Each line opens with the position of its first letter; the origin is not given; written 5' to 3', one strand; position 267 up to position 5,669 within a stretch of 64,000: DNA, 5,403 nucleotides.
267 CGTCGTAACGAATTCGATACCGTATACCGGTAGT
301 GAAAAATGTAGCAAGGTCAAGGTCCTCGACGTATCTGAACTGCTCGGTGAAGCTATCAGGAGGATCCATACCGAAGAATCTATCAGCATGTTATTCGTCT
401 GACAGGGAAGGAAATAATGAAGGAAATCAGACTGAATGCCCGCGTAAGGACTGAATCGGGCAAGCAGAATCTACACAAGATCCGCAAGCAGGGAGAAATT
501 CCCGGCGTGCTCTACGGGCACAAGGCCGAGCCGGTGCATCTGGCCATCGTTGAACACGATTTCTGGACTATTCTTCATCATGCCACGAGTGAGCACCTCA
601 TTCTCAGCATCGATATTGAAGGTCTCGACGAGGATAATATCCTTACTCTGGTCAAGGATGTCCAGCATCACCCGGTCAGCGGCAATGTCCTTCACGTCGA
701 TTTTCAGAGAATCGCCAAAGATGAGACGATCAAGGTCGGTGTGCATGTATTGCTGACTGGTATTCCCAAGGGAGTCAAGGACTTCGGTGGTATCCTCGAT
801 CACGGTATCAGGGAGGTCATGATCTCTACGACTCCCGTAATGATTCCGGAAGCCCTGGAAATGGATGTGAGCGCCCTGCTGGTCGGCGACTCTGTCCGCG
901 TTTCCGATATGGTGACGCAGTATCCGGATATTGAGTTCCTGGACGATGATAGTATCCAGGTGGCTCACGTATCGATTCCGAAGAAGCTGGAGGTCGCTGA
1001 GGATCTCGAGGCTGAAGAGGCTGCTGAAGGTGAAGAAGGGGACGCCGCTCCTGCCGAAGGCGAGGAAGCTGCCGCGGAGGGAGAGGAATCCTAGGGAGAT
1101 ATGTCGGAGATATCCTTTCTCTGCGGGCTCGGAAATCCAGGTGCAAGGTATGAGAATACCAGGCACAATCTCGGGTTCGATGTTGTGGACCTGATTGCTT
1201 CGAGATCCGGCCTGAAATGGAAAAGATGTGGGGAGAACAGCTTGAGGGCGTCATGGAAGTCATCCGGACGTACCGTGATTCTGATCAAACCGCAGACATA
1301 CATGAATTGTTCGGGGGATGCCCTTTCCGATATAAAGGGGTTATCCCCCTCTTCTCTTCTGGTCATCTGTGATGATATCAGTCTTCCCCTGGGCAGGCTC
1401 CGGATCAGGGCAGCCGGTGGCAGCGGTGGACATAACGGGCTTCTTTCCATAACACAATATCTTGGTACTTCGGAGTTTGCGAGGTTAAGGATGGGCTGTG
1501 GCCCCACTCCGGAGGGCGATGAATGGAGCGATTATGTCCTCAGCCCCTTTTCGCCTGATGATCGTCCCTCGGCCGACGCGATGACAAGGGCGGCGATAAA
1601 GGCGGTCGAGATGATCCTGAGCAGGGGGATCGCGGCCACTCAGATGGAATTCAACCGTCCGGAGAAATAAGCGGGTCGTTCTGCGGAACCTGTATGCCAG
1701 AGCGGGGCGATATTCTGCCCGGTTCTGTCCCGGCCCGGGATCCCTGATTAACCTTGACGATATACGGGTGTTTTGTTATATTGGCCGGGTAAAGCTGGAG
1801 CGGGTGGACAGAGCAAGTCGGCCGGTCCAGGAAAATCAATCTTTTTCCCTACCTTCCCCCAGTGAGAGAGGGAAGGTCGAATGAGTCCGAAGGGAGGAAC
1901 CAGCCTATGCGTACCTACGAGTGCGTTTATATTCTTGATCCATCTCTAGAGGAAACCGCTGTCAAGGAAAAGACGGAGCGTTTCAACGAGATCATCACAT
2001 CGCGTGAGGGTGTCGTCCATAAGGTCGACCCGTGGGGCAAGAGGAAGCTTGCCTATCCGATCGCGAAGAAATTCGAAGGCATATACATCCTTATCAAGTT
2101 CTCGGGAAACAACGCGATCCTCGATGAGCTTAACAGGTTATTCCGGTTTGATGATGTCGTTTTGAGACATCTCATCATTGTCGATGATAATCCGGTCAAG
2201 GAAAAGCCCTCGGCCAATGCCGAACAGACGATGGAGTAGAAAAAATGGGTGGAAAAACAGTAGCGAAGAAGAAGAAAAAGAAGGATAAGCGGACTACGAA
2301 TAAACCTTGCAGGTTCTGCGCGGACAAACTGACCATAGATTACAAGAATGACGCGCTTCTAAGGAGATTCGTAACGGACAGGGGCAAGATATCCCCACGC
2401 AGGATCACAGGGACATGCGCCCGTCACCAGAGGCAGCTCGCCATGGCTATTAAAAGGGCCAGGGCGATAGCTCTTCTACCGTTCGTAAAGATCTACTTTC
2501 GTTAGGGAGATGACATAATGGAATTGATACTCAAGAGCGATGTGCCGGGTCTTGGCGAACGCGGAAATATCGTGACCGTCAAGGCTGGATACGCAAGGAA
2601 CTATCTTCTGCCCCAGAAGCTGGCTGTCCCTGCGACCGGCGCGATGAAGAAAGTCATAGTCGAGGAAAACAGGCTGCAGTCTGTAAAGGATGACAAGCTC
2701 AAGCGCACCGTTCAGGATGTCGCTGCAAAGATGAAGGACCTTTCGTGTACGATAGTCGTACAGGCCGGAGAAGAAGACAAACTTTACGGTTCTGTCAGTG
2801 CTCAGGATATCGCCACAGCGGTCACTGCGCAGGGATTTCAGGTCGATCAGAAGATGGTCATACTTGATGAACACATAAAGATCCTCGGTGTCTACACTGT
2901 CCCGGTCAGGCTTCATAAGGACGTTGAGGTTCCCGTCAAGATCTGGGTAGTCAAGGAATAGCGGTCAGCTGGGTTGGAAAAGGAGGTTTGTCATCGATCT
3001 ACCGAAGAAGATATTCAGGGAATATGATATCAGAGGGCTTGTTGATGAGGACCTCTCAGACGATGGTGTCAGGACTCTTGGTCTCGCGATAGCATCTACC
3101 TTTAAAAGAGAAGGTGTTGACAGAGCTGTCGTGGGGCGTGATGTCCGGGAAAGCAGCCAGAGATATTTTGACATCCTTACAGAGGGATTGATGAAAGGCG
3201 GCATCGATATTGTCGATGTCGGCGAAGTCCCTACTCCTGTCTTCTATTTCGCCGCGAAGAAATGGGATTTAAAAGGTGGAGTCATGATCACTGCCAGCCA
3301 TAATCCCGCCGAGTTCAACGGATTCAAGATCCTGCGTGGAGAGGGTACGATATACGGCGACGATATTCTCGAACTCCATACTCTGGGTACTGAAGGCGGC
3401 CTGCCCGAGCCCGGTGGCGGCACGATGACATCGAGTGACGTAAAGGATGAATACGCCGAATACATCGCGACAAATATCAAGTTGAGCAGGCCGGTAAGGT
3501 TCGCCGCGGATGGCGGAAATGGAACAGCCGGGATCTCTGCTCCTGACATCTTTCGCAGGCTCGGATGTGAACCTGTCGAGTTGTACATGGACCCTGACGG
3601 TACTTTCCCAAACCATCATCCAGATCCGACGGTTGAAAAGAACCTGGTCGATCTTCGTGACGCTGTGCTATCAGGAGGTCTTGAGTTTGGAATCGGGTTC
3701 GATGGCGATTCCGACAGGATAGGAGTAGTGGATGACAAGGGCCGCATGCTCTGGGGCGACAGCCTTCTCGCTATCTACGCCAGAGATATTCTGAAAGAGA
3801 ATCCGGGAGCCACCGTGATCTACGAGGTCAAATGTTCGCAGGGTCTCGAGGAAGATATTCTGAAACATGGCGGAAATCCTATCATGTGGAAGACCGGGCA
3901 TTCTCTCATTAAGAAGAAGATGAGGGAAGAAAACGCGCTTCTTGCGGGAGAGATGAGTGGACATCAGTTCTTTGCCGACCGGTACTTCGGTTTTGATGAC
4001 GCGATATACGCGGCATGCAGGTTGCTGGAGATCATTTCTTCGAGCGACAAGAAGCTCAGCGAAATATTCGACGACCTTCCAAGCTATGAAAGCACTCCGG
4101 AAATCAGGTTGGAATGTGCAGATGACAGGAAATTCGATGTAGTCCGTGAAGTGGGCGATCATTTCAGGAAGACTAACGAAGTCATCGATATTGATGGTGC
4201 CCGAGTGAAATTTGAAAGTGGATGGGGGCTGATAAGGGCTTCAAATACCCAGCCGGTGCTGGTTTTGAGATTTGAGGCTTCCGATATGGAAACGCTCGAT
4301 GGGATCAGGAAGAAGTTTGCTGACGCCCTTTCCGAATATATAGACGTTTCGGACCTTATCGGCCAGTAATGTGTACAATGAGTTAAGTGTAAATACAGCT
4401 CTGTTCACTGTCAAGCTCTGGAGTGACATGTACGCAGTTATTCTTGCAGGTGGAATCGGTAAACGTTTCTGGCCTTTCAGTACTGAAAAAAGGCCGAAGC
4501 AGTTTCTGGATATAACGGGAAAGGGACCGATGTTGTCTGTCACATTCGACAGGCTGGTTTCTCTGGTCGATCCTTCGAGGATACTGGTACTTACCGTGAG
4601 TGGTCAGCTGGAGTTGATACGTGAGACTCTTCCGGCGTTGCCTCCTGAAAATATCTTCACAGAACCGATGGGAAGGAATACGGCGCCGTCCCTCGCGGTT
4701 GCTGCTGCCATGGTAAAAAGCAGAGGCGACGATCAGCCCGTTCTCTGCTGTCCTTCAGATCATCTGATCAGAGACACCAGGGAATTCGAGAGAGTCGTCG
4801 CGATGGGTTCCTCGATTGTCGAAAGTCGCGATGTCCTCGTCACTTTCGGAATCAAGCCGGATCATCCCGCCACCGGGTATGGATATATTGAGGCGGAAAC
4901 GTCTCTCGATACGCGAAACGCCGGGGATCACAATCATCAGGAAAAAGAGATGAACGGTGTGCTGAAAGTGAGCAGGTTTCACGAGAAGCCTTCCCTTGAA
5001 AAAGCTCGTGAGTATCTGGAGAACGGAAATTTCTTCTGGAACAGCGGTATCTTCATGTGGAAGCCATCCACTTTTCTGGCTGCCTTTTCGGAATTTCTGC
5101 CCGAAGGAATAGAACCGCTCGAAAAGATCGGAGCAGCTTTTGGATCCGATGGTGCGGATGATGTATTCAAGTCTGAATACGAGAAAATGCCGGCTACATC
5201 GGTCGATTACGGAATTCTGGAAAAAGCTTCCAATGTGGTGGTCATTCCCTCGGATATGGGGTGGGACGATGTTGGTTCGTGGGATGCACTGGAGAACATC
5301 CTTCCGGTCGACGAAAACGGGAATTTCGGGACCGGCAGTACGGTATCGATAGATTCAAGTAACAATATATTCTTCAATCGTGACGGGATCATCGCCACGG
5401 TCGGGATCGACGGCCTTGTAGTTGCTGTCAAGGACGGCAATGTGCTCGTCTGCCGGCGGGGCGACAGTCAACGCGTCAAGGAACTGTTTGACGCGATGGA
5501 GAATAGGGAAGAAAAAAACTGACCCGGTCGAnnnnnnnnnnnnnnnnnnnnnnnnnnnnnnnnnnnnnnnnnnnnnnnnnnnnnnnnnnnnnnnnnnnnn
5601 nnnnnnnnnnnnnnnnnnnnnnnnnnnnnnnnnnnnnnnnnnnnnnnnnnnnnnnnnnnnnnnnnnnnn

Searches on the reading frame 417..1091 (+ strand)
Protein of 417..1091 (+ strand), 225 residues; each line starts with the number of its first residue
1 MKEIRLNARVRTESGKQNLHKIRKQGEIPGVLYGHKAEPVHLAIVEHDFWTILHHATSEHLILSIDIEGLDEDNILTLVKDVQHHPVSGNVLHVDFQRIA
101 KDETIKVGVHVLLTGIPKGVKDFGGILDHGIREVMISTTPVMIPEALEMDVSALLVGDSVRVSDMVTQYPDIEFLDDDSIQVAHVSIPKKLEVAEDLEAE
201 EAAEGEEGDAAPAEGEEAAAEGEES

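Call 73: search_protein_families(library=pfam, proteins=[window:417-1091:+], max_evalue=0.00001)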
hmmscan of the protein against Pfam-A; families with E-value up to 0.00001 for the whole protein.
window:417-1091:+ (225 aa): 2 families
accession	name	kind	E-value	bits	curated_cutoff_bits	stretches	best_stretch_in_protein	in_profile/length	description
PF01386.24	Ribosomal_L25p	-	3e-24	85.7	23.6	1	6-96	1-82/82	Ribosomal L25p family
PF14693.11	Ribosomal_TL5_C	-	4.1e-16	59.6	27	1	105-189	2-84/84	Ribosomal protein TL5, C-terminal domain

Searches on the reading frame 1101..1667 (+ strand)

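Call 73: search_protein_families(library=pfam, proteins=[window:1101-1667:+], max_evalue=0.00001)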
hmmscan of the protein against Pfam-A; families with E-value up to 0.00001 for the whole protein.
window:1101-1667:+ (189 aa): 1 family
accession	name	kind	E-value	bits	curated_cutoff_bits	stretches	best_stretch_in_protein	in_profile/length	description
PF01195.25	Pept_tRNA_hydro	-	3.4e-55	187.2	27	1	7-185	2-183/183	Peptidyl-tRNA hydrolase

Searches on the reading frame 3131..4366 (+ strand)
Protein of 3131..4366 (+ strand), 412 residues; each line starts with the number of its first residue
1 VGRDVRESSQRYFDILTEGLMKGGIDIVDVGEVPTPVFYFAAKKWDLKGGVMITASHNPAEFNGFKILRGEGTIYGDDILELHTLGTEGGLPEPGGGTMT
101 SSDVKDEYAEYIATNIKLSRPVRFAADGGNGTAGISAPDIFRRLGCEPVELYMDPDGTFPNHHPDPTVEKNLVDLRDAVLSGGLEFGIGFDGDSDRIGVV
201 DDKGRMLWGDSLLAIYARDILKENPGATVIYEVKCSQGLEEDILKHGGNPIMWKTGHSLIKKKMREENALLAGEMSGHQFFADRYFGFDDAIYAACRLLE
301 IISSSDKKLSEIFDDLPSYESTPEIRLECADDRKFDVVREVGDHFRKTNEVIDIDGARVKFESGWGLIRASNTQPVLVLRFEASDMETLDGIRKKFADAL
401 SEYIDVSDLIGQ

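Call 73: search_protein_families(library=pfam, proteins=[window:3131-4366:+], max_evalue=0.00001)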
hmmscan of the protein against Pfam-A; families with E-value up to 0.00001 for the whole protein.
window:3131-4366:+ (412 aa): 4 families
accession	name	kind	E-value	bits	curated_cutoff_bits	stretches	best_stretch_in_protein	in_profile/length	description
PF02880.22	PGM_PMM_III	-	2.8e-28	98.8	20.7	1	208-317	1-112/115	Phosphoglucomutase/phosphomannomutase, alpha/beta/alpha domain III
PF02879.22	PGM_PMM_II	-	1e-23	84.2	29.3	1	107-204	2-103/103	Phosphoglucomutase/phosphomannomutase, alpha/beta/alpha domain II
PF02878.22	PGM_PMM_I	-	8.1e-23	81.1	22.5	1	2-78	46-122/138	Phosphoglucomutase/phosphomannomutase, alpha/beta/alpha domain I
PF00408.26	PGM_PMM_IV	-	1.8e-14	53.9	23.1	1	324-398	1-67/68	Phosphoglucomutase/phosphomannomutase, C-terminal domain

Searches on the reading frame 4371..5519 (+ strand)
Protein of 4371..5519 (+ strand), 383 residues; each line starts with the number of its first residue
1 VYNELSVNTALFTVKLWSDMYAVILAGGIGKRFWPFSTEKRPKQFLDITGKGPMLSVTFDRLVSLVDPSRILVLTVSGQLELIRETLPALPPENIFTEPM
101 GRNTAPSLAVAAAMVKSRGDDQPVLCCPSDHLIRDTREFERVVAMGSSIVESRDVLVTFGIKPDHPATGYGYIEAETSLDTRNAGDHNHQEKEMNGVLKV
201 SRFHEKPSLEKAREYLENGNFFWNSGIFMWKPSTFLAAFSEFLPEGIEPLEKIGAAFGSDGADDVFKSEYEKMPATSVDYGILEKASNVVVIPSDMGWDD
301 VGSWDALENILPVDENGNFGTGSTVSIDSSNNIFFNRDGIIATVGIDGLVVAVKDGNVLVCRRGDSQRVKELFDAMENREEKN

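Call 73: search_protein_families(library=pfam, proteins=[window:4371-5519:+], max_evalue=0.00001)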
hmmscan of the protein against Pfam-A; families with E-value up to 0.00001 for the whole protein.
window:4371-5519:+ (383 aa): 3 families
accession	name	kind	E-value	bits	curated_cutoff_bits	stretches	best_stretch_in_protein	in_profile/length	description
PF00483.29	NTP_transferase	-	7.6e-38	130.9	21.2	1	22-311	2-239/245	Nucleotidyl transferase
PF22640.1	ManC_GMP_beta-helix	-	6.1e-12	45.7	27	1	322-373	1-52/55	MannoseP isomerase/GMP-like beta-helix domain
PF12804.13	NTP_transf_3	-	1.8e-07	31.9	27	1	22-136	1-101/160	MobA-like NTP transferase domain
